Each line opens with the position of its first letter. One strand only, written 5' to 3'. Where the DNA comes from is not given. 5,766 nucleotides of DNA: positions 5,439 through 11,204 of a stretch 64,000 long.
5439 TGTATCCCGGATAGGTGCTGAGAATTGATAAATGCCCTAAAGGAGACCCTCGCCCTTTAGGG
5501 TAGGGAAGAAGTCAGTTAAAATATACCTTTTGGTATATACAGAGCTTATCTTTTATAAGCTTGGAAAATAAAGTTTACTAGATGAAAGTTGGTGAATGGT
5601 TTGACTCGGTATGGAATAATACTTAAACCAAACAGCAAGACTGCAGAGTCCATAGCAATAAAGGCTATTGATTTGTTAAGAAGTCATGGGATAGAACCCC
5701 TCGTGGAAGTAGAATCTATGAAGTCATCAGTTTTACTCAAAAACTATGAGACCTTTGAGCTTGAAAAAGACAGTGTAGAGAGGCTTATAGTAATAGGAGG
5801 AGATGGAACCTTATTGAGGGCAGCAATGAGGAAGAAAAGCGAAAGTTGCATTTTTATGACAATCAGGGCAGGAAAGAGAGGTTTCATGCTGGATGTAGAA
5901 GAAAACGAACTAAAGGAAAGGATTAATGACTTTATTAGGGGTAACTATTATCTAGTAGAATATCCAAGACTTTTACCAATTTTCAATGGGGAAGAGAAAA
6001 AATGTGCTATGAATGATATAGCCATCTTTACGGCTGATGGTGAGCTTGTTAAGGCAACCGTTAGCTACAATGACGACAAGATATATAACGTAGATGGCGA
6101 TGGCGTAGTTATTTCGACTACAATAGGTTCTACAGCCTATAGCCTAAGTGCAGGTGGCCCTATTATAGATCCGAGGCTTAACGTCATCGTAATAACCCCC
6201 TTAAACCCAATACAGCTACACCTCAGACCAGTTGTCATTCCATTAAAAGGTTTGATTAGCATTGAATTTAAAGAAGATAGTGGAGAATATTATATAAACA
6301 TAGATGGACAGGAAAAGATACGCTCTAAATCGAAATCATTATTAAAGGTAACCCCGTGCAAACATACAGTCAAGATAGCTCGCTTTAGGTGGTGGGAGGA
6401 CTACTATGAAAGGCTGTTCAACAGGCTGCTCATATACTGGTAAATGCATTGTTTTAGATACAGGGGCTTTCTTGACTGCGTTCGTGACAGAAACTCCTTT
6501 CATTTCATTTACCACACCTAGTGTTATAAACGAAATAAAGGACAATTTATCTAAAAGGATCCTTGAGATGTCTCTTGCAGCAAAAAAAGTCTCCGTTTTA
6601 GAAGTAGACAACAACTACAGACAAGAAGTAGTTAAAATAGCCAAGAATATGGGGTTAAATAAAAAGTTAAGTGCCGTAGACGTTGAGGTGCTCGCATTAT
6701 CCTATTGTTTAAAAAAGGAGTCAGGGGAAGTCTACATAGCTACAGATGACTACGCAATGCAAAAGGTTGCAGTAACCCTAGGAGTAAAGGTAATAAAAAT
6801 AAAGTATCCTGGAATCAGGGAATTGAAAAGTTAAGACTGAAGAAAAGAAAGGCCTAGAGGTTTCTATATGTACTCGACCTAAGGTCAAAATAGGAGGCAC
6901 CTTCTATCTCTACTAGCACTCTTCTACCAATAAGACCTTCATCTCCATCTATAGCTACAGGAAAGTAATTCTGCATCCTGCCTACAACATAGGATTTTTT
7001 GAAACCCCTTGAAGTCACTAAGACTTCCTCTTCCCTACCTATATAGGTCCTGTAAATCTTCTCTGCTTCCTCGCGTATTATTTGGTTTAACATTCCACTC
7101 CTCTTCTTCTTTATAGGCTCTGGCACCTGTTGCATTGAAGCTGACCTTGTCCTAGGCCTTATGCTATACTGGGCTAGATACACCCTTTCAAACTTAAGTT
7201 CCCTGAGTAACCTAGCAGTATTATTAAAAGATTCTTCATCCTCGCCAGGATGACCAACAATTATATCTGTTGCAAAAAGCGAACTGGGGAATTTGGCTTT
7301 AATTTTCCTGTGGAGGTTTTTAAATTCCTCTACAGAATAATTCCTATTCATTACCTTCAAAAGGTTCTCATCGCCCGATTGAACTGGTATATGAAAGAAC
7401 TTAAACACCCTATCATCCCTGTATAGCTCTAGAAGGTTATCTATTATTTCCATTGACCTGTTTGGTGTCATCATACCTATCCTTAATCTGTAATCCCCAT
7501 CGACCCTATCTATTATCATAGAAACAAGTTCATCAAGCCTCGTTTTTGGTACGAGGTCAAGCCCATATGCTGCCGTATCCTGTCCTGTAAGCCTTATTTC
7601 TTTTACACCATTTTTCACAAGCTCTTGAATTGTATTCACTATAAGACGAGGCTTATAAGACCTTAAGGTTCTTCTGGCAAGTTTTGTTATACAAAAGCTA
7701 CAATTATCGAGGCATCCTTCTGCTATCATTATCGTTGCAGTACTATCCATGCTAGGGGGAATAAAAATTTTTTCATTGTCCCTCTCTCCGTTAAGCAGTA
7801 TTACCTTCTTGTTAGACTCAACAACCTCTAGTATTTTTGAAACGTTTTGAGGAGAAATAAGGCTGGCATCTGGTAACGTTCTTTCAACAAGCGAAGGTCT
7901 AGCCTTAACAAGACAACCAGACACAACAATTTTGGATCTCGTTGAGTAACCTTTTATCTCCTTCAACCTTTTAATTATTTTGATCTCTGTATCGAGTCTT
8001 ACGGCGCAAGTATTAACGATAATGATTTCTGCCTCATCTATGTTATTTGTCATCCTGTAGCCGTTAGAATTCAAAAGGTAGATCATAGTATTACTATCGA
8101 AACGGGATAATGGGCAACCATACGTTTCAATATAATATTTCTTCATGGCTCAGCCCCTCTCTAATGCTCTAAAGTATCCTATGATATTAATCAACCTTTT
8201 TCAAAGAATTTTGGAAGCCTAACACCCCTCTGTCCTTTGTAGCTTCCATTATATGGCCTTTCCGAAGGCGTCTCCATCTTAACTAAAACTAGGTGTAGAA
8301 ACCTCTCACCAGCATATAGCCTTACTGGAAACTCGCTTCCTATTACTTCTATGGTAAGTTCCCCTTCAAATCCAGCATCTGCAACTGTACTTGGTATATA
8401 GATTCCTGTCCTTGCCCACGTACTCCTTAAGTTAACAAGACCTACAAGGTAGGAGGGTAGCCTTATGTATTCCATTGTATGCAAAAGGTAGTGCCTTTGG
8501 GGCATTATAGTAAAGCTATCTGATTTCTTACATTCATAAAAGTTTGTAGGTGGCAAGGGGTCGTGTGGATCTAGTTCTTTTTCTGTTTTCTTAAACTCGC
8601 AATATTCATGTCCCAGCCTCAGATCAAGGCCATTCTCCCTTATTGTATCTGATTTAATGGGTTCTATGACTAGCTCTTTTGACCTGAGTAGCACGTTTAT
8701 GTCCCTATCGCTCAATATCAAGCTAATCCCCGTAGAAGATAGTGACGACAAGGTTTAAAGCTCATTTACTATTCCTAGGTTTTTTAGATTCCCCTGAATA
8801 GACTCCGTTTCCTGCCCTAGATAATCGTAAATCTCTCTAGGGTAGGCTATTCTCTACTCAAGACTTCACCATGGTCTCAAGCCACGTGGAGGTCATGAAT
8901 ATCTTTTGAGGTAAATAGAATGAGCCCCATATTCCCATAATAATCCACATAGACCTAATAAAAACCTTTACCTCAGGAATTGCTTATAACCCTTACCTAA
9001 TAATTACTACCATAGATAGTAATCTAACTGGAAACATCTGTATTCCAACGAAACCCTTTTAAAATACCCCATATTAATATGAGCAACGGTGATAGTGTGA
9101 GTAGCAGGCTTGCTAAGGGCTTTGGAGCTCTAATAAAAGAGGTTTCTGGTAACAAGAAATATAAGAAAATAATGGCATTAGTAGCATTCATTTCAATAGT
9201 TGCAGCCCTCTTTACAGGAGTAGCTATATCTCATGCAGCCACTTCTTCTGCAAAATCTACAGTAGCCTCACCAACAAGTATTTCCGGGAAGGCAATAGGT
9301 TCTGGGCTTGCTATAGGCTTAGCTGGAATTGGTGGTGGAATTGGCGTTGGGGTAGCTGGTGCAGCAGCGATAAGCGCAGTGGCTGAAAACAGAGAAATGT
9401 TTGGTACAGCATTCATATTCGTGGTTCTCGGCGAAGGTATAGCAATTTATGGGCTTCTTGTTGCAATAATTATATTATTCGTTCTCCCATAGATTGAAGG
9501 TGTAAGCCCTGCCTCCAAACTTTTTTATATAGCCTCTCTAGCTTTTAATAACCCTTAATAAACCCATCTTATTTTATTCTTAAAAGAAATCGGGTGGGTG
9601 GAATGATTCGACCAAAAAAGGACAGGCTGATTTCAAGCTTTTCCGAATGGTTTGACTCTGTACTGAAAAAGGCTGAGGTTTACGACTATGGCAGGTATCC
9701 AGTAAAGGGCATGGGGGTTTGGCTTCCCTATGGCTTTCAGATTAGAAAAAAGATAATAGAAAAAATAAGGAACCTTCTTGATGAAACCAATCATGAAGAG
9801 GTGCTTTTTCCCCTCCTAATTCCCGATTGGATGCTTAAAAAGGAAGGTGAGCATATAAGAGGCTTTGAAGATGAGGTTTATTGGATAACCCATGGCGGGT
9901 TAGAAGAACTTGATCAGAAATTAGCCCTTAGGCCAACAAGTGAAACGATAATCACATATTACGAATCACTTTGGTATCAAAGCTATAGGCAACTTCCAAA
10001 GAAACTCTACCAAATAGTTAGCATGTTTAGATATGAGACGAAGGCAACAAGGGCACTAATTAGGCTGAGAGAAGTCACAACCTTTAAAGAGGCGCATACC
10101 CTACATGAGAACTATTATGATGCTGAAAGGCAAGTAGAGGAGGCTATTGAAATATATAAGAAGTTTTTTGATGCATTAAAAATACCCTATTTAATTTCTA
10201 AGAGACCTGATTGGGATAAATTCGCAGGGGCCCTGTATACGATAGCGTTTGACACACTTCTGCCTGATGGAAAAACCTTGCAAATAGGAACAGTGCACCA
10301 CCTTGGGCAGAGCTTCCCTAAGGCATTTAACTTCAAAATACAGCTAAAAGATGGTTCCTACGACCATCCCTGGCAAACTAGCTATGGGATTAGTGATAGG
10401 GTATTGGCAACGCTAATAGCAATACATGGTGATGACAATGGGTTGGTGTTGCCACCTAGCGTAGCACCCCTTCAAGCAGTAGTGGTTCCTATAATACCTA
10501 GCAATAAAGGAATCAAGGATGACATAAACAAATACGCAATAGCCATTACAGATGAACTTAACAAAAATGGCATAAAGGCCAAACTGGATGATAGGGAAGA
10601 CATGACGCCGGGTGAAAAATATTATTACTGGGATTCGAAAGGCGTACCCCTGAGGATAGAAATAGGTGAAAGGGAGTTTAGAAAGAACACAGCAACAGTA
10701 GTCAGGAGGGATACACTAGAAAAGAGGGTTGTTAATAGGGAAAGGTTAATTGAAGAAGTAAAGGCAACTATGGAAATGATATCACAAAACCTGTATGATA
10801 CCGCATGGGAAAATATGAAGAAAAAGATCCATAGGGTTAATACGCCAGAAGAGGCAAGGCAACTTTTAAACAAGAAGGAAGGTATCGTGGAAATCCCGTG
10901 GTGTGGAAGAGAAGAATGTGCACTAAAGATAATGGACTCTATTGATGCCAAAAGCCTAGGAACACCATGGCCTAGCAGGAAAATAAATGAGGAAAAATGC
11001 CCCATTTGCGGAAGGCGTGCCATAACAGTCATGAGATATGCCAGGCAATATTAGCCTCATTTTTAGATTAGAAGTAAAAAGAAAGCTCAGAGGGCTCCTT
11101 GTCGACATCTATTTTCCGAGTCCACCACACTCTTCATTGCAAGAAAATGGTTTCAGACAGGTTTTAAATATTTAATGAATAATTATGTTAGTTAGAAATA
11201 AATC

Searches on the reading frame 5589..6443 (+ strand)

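Call 71: search_protein_families(library=pfam, proteins=[window:5589-6443:+], max_evalue=0.0001)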
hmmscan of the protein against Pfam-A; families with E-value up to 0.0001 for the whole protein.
window:5589-6443:+ (284 aa): 2 families
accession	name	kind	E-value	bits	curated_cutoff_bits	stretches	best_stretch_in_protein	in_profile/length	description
PF20143.4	NAD_kinase_C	-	3.5e-26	91.8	23.7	1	142-265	2-125/126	ATP-NAD kinase C-terminal domain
PF01513.26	NAD_kinase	-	5.5e-09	36.9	25.5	1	9-120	2-130/130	ATP-NAD kinase N-terminal domain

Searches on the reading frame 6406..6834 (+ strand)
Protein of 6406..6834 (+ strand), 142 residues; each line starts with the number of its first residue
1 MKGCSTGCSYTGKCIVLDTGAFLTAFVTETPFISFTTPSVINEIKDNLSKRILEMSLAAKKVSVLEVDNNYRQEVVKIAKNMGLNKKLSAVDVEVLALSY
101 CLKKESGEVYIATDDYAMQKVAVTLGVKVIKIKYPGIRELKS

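Call 71: search_protein_families(library=pfam, proteins=[window:6406-6834:+], max_evalue=0.0001)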
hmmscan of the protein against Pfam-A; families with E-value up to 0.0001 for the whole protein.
window:6406-6834:+ (142 aa): 1 family
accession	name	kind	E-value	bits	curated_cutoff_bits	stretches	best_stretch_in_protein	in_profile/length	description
PF17146.10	PIN_6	-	8.3e-16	58.7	27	1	15-102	1-87/87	PIN domain of ribonuclease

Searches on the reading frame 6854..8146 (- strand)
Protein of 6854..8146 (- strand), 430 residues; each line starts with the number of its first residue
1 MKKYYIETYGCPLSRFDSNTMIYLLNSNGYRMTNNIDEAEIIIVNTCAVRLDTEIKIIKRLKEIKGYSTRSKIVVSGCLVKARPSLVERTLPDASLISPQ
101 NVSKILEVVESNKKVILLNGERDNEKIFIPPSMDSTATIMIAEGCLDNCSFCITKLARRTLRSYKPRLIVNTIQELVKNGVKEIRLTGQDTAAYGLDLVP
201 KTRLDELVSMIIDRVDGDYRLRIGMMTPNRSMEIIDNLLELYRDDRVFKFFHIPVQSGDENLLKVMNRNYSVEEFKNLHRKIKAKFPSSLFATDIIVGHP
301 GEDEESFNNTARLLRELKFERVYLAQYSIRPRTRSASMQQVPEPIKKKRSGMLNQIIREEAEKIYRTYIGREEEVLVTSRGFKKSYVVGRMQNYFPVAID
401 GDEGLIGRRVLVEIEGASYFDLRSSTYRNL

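Call 71: search_protein_families(library=pfam, proteins=[window:6854-8146:-], max_evalue=0.0001)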
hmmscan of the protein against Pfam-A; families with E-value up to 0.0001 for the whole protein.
window:6854-8146:- (430 aa): 3 families
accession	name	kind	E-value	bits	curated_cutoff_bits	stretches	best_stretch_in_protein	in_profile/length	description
PF04055.27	Radical_SAM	-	8.6e-26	91.5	29.5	1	141-314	3-166/166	Radical SAM superfamily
PF00919.26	UPF0004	-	1.4e-22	80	27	1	3-93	1-92/98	Uncharacterized protein family UPF0004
PF01938.26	TRAM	-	7.3e-09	35.8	21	1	366-424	1-58/61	TRAM domain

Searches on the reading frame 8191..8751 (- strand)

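Call 71: search_protein_families(library=pfam, proteins=[window:8191-8751:-], max_evalue=0.0001)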
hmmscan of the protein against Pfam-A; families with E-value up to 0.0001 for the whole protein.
window:8191-8751:- (186 aa): 3 families
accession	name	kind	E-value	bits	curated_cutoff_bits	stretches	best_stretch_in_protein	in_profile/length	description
PF22769.1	DCD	-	6.3e-32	111.2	27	1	12-158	1-152/153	dCTP deaminase-like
PF06559.16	DCD_N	-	9.6e-07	29.2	21.4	1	12-154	4-158/164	2'-deoxycytidine 5'-triphosphate deaminase (DCD) N-terminal domain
PF00692.24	dUTPase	-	2.6e-05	24.4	22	1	76-175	20-120/129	dUTPase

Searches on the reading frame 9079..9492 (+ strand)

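Call 71: search_protein_families(library=pfam, proteins=[window:9079-9492:+], max_evalue=0.0001)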
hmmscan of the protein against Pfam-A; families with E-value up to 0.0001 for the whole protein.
window:9079-9492:+ (137 aa): 1 family
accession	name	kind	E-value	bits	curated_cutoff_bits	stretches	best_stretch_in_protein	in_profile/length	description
PF00137.26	ATP-synt_C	-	9.4e-19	67.9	24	1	73-132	1-60/60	ATP synthase subunit C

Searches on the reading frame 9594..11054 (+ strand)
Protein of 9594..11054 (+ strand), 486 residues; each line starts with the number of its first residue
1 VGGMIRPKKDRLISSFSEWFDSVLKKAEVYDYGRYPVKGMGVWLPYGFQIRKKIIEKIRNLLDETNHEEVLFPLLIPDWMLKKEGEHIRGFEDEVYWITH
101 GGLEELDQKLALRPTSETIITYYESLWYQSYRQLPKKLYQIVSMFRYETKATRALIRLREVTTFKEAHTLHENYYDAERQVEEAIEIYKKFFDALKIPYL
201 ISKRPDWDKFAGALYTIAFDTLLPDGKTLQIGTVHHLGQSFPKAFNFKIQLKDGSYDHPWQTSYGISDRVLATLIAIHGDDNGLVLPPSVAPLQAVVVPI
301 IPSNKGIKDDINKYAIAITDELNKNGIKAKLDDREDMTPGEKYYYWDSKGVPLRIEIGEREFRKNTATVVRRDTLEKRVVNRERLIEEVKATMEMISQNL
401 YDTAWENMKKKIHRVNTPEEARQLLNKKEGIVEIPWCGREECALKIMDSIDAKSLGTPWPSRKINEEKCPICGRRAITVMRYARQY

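Call 48: search_protein_families(library=pfam, proteins=[window:9594-11054:+], max_evalue=0.001)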
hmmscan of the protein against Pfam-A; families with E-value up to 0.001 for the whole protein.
window:9594-11054:+ (486 aa): 3 families
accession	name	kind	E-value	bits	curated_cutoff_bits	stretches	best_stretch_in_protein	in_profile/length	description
PF00587.30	tRNA-synt_2b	-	2e-25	90.3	29.3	1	104-277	5-178/179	tRNA synthetase class II core domain (G, H, P, S and T)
PF03129.25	HGTP_anticodon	-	4e-22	78.6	21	1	297-391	4-93/94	Anticodon binding domain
PF09180.16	ProRS-C_1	-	7.8e-17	61.6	31.5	1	419-486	2-71/71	Prolyl-tRNA synthetase, C-terminal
